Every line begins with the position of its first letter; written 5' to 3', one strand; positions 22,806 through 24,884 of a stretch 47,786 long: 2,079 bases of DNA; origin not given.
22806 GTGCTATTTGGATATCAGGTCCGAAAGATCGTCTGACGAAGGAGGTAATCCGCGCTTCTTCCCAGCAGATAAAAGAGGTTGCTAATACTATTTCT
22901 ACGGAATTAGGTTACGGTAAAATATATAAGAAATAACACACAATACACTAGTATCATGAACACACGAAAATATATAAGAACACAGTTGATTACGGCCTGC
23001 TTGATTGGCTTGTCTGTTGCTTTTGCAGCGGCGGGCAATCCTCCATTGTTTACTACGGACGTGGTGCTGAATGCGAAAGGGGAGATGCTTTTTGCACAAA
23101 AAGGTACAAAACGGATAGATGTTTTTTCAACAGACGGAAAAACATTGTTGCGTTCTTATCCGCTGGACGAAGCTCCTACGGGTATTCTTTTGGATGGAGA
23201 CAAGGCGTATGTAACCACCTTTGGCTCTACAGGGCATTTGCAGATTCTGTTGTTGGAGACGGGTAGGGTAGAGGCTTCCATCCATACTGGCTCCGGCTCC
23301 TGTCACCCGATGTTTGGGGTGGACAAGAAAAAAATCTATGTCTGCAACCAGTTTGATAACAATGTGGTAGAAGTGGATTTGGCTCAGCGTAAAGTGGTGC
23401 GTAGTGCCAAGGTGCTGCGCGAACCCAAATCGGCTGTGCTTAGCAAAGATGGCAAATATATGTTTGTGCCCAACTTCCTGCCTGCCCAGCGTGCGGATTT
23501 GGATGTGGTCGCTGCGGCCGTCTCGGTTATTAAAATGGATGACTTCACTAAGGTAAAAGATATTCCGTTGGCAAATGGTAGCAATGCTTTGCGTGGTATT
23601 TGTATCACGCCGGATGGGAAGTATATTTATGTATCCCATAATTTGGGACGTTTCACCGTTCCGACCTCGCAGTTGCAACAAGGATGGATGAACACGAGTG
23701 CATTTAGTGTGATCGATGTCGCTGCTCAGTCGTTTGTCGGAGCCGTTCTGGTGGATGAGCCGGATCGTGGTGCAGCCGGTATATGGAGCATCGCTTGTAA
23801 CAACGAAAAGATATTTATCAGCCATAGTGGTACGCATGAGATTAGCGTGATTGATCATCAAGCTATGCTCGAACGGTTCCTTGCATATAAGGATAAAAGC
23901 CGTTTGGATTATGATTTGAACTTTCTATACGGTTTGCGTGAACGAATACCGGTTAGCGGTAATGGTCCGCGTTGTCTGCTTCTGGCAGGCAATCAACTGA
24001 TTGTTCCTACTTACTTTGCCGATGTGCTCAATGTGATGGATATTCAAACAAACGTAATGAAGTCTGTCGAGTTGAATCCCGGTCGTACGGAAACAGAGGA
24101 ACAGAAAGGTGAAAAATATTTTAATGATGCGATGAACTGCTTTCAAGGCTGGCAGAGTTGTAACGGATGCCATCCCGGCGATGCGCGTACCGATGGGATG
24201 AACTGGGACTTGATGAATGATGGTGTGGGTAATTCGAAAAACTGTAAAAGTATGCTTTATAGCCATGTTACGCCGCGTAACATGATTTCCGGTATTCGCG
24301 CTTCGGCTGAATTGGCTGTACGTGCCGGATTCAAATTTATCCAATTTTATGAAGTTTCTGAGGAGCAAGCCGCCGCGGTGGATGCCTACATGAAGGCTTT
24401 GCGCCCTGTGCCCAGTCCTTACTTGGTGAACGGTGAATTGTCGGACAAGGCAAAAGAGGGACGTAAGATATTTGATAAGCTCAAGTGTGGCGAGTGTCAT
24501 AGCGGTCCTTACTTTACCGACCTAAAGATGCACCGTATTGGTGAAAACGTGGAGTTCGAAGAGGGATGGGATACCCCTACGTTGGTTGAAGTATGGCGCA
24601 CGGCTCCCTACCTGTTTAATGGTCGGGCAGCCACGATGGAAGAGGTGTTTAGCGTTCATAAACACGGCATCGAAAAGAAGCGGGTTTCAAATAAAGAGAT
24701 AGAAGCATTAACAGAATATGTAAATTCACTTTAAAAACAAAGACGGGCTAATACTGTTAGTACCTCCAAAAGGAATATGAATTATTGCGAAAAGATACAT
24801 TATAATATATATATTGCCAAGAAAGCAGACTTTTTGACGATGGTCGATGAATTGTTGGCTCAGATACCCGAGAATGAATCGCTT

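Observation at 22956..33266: Possible hydrazine-synthase-like two-protein haem complex with its own cytochrome c synthase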

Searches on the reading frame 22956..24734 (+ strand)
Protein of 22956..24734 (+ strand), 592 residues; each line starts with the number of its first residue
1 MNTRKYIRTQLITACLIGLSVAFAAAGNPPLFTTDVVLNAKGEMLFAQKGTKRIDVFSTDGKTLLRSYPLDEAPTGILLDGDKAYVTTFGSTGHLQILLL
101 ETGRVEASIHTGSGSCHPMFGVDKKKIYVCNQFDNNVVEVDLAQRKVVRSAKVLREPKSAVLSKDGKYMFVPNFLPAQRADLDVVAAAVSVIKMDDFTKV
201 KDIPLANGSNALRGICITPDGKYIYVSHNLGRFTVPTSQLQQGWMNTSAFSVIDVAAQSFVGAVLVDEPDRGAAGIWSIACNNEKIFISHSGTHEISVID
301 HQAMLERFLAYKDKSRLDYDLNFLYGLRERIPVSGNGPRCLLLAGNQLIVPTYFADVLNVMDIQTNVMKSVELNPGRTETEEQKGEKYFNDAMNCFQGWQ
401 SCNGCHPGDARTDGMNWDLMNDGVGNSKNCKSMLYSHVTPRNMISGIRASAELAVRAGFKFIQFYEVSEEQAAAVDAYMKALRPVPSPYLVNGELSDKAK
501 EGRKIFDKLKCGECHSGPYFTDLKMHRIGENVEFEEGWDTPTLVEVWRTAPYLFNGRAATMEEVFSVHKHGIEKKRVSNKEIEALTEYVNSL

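Call 4: search_protein_families(library=pfam, proteins=[window:22956-24734:+], max_evalue=0.01)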
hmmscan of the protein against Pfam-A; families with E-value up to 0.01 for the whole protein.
window:22956-24734:+ (592 aa): 7 families
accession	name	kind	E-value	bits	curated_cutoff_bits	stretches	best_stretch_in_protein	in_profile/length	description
PF03150.19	CCP_MauG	-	2.6e-05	25.3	25.6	0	385-456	7-79/149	Di-haem cytochrome c peroxidase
PF21419.2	RoxA-like_Cyt-c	-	8.6e-05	22.5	26.7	1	538-566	2-30/39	RoxA-like, cytochrome c-like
PF02239.22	Cytochrom_D1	-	0.00011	21.3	25.5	1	87-183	9-105/368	Cytochrome D1 heme domain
PF00034.26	Cytochrom_C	-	0.0002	23.1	21.3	0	499-592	1-89/90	Cytochrome c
PF13442.11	Cytochrome_CBB3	-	0.00034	21.3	27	0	498-589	2-68/68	Cytochrome C oxidase, cbb3-type, subunit III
PF21783.3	YNCE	-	0.0026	17.6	27.1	0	108-184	237-313/339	YNCE-like beta-propeller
PF23414.1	Beta-prop_EML_2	-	0.0083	16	90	0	125-228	10-100/266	Echinoderm microtubule-associated protein second beta-propeller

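Call 5: search_protein_families(library=ncbifam, proteins=[window:22956-24734:+], max_evalue=0.01)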
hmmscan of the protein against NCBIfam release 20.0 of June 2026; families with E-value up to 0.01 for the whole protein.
window:22956-24734:+ (592 aa): 12 families
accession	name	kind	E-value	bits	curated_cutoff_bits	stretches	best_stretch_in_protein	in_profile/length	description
NF052342.1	hydrazine_BC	exception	6.5e-25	87.4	1250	3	383-517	420-568/690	hydrazine synthase subunit beta-gamma fusion subunit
NF052340.1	hydrazine_beta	equivalog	5.6e-16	58.6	560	2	188-363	189-369/372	hydrazine synthase subunit beta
NF052341.1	hydrazine_gamma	equivalog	2.4e-15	56.3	625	1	383-518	69-218/339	hydrazine synthase subunit gamma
TIGR03981.2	SAM_quin_mod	hypoth_equivalog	1.5e-13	50.4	340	2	464-529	229-298/411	His-Xaa-Ser system-associated MauG-like protein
TIGR03866.1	PQQ_ABC_repeats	subfamily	5.6e-12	45.3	287.3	1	49-169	18-139/310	PQQ-dependent catabolism-associated beta-propeller protein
NF052460.1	L-NosZ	equivalog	2.5e-10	39.5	700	1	52-173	154-276/480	clade III lactonase-type nitrous-oxide reductase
TIGR04039.1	MXAN_0977_Heme2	hypoth_equivalog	6.5e-08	32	362.85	0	493-531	166-206/336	MbnH family di-heme enzyme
TIGR03791.1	TTQ_mauG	equivalog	1.6e-06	27.6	443.85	1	494-576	154-252/291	tryptophan tryptophylquinone biosynthesis enzyme MauG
NF052280.1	7_blade_YncE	equivalog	2.5e-06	26.6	400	1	81-171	227-315/338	7-bladed beta-propeller protein YncE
TIGR02276.1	beta_rpt_yvtn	repeat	3.4e-05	23.7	27.85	1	125-161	4-40/42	beta-propeller repeat protein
NF040606.1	CytoC_perox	subfamily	0.0023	17.2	150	0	384-568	300-456/524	di-heme-cytochrome C peroxidase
NF051462.1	RoxC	equivalog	0.0023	16.1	900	0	537-570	652-685/812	putative rubber dioxygenase RoxC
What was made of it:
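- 22956..24734 (+): BC: secreted 7-bladed propeller fused to a di-haem domain; a fused homologue of HZS beta+gamma. NCBIfam hydrazine_BC scores 87 bits against a cut-off of 1250 (call 5).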

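Call 11: search_solved_structures(query=window:22956-24734:+, max_evalue=0.01, show_alignments=2)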
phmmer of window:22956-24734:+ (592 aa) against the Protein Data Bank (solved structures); distinct sequences matched with E-value up to 0.01: 7.
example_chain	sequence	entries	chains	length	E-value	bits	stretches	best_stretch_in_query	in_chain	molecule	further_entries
1l0q_A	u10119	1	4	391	1.8e-18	69.7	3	55-189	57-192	Surface layer protein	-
5c2v_B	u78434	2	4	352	1.1e-14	57.2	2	200-360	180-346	HYDRAZINE SYNTHASE BETA SUBUNIT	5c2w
5c2v_C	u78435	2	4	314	5.2e-14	55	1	375-529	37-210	HYDRAZINE SYNTHASE GAMMA SUBUNIT | Hypothetical (Di heme) protein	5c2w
3bws_A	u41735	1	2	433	4.3e-09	38.8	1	95-229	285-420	protein Lp49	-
6rtd_A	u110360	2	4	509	8.6e-05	24.6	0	67-185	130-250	Cytochrome c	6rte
6e1c_A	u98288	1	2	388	0.00027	22.9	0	540-574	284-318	Di-heme enzyme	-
3vgz_A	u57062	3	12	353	0.0027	19.6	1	26-172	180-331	Uncharacterized protein YncE | PQQ-dependent catabolism-associated beta-propeller protein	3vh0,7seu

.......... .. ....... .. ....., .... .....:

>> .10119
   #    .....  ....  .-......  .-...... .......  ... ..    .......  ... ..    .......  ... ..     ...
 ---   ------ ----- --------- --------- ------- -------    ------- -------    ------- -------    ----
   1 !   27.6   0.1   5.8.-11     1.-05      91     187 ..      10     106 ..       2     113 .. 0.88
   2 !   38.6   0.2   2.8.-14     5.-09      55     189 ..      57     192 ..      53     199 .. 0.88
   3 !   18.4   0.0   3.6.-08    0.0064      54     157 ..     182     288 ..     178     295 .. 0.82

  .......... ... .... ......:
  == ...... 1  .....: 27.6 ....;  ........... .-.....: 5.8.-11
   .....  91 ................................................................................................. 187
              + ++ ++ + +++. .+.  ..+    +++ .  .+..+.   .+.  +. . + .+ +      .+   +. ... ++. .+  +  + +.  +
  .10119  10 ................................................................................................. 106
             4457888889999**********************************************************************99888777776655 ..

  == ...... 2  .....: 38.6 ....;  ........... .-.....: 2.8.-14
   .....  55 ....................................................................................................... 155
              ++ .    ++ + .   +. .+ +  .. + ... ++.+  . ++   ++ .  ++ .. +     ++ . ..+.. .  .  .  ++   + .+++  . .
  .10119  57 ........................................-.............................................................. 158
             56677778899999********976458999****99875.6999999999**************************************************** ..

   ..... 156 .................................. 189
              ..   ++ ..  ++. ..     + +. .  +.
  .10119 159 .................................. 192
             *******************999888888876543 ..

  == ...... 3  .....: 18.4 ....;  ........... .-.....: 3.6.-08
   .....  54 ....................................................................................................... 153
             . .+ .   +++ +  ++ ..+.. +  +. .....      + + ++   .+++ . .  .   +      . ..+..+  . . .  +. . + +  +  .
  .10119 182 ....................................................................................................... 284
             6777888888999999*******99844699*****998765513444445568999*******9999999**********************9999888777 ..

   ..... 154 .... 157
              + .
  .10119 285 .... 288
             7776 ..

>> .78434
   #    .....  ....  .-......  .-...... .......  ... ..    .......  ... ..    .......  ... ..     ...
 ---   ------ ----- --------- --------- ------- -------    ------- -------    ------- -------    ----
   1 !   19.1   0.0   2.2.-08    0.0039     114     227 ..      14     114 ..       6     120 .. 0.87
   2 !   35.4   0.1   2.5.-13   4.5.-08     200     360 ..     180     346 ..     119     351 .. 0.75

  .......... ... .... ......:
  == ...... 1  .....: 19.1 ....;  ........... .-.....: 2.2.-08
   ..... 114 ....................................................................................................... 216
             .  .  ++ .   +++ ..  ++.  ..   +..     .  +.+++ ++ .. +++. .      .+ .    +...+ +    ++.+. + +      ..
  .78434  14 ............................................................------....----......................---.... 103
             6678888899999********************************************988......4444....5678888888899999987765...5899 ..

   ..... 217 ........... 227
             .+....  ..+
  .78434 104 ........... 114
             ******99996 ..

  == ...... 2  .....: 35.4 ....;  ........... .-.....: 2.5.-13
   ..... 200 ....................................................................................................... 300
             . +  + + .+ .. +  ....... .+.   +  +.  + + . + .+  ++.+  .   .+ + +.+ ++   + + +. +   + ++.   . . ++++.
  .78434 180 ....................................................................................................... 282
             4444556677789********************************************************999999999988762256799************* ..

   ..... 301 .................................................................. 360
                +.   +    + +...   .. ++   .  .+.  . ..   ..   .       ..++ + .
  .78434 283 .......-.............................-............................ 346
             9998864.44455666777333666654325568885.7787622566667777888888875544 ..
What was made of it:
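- Checked: As a single sequence it hits PDB 5c2v_B (HZS-beta) at 1e-14 and 5c2v_C (HZS-gamma) at 5e-14 (call 11).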

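Call 17: find_homologous_proteins(query=window:22956-24734:+, max_evalue=0.00001)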
Query window:22956-24734:+ (592 aa): 2368 proteins with E <= 0.00001 among 8000 candidates; the best 120 are listed.
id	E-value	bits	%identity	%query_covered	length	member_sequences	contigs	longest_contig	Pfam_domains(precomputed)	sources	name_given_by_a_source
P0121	0.0e+0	1180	81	80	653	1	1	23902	PF10282.16,PF25174.2,PF21783.3,PF02239.23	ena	-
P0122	0.0e+0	1116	80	100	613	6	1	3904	PF10282.16,PF03150.20,PF02239.23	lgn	-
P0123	0.0e+0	1110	79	100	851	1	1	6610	PF10282.16,PF01614.25,PF09339.17,PF02239.23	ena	-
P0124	0.0e+0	1107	79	100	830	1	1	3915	PF10282.16,PF03150.20,PF01614.25,PF09339.17,PF02239.23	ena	-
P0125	0.0e+0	1106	79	100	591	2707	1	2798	PF10282.16,PF03150.20,PF21783.3,PF02239.23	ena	-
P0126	0.0e+0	1102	81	97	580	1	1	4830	PF10282.16,PF03150.20,PF02239.23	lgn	-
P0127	0.0e+0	1094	78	100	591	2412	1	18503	PF10282.16,PF02239.23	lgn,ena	-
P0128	0.0e+0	1092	77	100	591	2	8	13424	PF10282.16,PF03150.20,PF21783.3,PF02239.23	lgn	-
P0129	0.0e+0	1089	77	100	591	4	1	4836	PF10282.16,PF21783.3,PF02239.23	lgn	-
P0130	0.0e+0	1083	77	100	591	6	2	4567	PF21783.3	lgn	-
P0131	0.0e+0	1083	77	100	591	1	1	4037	PF10282.16,PF21783.3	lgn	-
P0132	0.0e+0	1079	78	100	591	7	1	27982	PF02239.23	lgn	-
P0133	0.0e+0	1076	77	100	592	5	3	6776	PF10282.16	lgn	-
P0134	0.0e+0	1074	76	100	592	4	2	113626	-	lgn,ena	-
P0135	0.0e+0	1072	76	100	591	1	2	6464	PF10282.16,PF21783.3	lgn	-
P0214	0.0e+0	1030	73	100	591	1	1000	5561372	-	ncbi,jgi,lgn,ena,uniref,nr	ncbi:YncE family protein [Bacteroides salyersiae]|jgi:YVTN family beta-propeller protein|uniref:YncE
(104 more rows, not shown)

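Call 18: find_encoding_contigs(protein=P0214, flank=10000, max_places=2)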
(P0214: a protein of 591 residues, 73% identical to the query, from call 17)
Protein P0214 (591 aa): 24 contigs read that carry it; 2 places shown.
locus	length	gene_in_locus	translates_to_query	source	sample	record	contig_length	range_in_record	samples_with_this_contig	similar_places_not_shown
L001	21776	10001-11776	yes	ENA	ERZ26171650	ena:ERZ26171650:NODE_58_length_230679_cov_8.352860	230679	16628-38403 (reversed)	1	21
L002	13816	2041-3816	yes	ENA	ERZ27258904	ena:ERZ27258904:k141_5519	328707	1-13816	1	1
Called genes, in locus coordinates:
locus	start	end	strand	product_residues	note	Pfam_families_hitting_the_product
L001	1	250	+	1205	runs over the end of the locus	PF01074:Glyco_hydro_38N, PF09261:Alpha-mann_mid, PF07748:Glyco_hydro_38C, PF17677:Glyco_hydro38C2, PF00754:F5_F8_type_C, PF22633:F5_F8_type_C_2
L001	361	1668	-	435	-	PF01551:Peptidase_M23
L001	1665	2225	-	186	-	PF14125:DUF4292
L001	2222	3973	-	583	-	PF25062:ARM_TT21_N (faint), PF25064:ARM_TT21_5th (faint), PF12895:ANAPC3 (faint), PF14561:TPR_20 (faint), PF07719:TPR_2 (faint), PF09976:TPR_21 (faint), PF13174:TPR_6 (faint), PF23914:TPR_CcmH_CycH, +18 more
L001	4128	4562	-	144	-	PF00692:dUTPase, PF22769:DCD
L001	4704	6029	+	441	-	PF01966:HD (weak), PF13286:HD_assoc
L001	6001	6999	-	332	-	PF13444:Acetyltransf_5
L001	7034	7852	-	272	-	PF19576:Acyltransf_2, PF01553:Acyltransferase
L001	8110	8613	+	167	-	PF07638:Sigma70_ECF (weak), PF04542:Sigma70_r2, PF08281:Sigma70_r4_2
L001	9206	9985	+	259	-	PF09339:HTH_IclR, PF01614:IclR_C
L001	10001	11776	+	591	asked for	-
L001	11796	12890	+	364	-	PF01042:Ribonuc_L-PSP (faint), PF21168:FkbO_Hyg5-like_N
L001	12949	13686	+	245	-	-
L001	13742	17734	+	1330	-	PF08305:NPCBM, PF18582:HZS_alpha, PF03781:FGE-sulfatase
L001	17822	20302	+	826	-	PF05140:ResB, PF01578:Cytochrom_C_asm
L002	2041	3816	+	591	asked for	-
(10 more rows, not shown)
